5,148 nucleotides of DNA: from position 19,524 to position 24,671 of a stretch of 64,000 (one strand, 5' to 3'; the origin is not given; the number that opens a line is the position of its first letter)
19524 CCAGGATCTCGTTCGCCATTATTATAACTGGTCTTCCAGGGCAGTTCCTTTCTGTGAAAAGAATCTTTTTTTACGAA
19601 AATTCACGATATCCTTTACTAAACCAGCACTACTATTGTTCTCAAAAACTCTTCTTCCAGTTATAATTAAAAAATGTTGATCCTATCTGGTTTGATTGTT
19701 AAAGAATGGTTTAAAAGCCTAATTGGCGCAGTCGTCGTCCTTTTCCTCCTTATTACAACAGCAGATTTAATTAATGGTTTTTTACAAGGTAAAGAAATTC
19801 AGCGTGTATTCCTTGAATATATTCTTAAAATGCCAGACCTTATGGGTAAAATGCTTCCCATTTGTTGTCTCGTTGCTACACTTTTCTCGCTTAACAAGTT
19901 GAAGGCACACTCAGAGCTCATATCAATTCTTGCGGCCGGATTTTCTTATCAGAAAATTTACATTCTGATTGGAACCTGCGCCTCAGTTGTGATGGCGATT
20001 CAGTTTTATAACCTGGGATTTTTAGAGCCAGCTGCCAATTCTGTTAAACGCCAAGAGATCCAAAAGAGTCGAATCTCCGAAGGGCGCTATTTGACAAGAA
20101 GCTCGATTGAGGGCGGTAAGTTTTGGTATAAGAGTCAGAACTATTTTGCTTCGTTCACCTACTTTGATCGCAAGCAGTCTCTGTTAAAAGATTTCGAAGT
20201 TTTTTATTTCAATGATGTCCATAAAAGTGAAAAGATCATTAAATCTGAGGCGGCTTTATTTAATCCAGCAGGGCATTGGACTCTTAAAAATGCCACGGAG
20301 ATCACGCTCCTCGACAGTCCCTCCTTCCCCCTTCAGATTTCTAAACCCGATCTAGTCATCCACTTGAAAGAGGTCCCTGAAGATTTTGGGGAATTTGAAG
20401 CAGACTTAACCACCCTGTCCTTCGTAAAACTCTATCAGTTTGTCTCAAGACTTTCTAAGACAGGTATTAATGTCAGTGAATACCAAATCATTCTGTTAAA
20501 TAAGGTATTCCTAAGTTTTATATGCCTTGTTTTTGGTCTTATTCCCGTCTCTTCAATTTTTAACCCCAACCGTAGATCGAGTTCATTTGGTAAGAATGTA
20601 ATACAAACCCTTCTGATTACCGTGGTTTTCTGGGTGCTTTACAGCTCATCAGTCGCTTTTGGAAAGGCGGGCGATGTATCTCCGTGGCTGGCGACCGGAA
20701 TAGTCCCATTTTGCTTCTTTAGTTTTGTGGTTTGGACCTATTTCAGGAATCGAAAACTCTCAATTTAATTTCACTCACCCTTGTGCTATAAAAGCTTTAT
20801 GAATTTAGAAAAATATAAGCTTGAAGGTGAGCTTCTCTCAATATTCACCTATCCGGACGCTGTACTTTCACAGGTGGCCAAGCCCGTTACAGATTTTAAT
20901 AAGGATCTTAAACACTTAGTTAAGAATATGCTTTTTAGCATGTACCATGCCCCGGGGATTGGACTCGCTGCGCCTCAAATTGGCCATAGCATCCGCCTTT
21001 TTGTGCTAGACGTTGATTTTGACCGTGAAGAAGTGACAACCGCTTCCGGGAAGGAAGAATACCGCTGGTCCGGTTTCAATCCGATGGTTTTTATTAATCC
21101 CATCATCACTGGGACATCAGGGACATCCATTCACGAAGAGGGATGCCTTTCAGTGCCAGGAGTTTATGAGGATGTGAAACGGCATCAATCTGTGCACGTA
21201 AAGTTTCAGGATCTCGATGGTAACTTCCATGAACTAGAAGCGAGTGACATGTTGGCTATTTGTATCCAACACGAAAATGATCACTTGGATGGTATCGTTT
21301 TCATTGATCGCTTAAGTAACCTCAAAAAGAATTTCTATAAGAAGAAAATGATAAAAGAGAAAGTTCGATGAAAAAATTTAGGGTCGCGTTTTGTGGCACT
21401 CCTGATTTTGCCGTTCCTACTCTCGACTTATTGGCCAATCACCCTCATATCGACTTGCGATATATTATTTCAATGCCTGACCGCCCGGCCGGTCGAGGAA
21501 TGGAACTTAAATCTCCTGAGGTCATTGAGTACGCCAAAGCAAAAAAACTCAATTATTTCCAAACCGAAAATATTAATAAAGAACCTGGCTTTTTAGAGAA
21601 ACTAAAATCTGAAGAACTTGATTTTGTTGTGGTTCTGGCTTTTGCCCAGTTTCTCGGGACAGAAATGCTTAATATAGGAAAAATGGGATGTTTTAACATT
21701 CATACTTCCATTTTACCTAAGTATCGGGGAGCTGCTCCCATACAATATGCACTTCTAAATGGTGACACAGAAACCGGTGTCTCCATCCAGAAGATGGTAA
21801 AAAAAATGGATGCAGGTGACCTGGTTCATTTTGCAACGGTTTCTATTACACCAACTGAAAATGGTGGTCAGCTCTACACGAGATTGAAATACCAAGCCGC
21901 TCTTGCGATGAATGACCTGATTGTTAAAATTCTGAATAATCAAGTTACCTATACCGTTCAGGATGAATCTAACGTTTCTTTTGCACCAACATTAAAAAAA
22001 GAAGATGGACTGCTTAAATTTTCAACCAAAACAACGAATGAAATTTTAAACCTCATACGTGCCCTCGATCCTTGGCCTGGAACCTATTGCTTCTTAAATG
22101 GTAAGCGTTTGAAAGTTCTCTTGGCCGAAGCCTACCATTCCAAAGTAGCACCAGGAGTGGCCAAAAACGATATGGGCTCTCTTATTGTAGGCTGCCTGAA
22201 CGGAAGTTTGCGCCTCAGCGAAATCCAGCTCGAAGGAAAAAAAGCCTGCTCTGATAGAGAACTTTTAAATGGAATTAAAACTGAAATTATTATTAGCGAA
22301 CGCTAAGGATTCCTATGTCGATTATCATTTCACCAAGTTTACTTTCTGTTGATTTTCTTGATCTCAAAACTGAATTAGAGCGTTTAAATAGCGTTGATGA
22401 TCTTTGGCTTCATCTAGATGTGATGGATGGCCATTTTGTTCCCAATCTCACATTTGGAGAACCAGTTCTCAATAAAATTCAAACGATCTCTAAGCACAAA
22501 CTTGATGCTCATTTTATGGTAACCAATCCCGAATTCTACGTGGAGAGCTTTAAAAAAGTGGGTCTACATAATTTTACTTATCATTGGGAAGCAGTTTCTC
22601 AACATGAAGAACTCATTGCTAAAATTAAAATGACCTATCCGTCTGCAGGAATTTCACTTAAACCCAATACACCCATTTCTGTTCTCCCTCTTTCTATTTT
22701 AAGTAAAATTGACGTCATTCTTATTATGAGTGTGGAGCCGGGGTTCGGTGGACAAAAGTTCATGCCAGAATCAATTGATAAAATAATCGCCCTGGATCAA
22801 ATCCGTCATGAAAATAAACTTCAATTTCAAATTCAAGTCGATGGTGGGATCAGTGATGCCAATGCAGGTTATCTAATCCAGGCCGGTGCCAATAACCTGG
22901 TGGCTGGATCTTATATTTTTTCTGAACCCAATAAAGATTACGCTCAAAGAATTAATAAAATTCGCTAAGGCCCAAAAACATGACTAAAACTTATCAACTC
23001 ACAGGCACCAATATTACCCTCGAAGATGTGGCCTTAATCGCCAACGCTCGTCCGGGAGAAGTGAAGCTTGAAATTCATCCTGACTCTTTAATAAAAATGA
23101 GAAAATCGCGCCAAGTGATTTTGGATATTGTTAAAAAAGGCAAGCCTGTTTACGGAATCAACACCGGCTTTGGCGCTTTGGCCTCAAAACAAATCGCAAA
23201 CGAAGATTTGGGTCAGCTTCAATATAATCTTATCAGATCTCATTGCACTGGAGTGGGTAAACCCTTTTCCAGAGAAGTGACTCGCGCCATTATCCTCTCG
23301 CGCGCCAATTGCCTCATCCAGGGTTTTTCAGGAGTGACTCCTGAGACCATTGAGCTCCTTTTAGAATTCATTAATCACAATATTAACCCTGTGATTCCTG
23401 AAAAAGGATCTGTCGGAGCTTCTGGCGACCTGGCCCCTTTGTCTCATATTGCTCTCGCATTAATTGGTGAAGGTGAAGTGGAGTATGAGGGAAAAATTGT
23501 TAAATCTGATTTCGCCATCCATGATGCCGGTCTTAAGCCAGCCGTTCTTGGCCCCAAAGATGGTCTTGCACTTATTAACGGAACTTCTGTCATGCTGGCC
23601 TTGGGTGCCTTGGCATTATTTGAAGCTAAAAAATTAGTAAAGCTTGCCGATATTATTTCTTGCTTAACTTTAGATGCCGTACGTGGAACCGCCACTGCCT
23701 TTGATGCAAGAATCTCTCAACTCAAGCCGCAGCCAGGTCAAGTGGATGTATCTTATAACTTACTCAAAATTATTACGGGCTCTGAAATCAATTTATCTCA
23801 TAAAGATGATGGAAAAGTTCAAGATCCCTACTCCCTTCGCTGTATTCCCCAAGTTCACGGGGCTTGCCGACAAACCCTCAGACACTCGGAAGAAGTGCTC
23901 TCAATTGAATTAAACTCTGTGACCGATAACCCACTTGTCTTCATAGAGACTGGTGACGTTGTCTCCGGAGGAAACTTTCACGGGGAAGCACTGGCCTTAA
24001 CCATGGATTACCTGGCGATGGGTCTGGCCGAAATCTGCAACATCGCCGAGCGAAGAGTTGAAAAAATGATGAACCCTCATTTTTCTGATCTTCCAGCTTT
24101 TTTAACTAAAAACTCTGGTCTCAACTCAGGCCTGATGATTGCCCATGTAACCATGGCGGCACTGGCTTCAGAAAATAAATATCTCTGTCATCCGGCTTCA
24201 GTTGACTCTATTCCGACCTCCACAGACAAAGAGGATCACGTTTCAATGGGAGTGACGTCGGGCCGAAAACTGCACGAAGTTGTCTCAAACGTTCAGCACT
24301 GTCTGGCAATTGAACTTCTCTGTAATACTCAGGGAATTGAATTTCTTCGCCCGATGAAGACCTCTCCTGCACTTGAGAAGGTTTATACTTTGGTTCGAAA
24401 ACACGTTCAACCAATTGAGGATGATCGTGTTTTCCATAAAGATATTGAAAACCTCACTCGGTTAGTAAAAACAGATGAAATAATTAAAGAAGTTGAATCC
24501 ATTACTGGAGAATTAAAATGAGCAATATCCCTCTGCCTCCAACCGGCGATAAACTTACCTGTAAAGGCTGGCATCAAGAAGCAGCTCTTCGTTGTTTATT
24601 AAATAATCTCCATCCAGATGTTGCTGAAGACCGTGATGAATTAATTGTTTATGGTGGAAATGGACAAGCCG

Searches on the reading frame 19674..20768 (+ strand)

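Call 18: search_protein_families(library=pfam, proteins=[window:19674-20768:+], max_evalue=0.00001)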
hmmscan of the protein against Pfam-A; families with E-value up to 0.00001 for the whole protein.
window:19674-20768:+ (364 aa): 1 family
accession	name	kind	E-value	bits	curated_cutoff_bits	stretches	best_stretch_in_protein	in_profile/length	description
PF03739.19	LptF_LptG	-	2e-48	165.7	27.9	1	8-356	3-351/353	Lipopolysaccharide export system permease LptF/LptG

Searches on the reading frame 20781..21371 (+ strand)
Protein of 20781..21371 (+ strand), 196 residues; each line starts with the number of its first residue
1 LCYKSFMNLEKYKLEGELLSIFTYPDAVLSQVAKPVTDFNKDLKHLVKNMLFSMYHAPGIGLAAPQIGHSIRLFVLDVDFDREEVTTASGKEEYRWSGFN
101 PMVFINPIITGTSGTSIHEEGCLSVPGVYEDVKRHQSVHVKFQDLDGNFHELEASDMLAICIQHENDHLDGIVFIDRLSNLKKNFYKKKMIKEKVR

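Call 18: search_protein_families(library=pfam, proteins=[window:20781-21371:+], max_evalue=0.00001)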
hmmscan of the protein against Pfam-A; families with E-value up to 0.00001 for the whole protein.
window:20781-21371:+ (196 aa): 1 family
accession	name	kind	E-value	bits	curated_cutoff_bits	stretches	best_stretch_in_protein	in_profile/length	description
PF01327.26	Pep_deformylase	-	2.4e-52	177.1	22.8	1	20-183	3-155/156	Polypeptide deformylase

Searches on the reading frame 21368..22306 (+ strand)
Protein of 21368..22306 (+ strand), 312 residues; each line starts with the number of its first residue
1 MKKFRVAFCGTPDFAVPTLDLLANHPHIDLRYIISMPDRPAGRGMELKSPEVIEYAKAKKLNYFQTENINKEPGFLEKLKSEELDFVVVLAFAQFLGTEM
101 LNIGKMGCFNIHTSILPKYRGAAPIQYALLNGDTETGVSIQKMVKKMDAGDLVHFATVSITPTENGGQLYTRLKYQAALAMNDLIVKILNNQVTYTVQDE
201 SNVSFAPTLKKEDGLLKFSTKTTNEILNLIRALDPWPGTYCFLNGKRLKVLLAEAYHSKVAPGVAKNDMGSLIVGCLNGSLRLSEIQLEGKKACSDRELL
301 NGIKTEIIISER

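Call 18: search_protein_families(library=pfam, proteins=[window:21368-22306:+], max_evalue=0.00001)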
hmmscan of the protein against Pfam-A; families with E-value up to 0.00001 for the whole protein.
window:21368-22306:+ (312 aa): 2 families
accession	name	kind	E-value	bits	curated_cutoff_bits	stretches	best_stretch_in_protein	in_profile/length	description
PF00551.24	Formyl_trans_N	-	1e-31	110.5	26.1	1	6-178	3-174/181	Formyl transferase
PF02911.23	Formyl_trans_C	-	6.4e-24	84.5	21.1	1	209-303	2-99/100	Formyl transferase, C-terminal domain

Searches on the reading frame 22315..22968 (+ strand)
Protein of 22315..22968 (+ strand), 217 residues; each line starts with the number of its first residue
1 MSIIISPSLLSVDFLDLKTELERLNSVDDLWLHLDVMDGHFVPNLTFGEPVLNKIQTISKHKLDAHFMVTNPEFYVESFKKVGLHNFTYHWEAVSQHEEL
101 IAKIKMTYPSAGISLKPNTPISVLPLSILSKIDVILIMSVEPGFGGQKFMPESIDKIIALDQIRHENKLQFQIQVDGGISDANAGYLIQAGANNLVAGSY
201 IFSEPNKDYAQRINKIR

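Call 18: search_protein_families(library=pfam, proteins=[window:22315-22968:+], max_evalue=0.00001)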
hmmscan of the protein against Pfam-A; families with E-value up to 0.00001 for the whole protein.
window:22315-22968:+ (217 aa): 1 family
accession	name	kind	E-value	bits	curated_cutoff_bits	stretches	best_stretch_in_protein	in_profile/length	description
PF00834.25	Ribul_P_3_epim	-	6.9e-65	218.6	21.1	1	5-202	2-198/198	Ribulose-phosphate 3 epimerase family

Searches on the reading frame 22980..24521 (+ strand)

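Call 18: search_protein_families(library=pfam, proteins=[window:22980-24521:+], max_evalue=0.00001)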
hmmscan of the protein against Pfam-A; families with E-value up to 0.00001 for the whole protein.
window:22980-24521:+ (513 aa): 1 family
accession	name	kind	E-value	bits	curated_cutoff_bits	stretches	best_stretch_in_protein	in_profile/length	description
PF00221.24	Lyase_aromatic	-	1.5e-193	644.2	27.3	1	13-474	2-466/466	Aromatic amino acid lyase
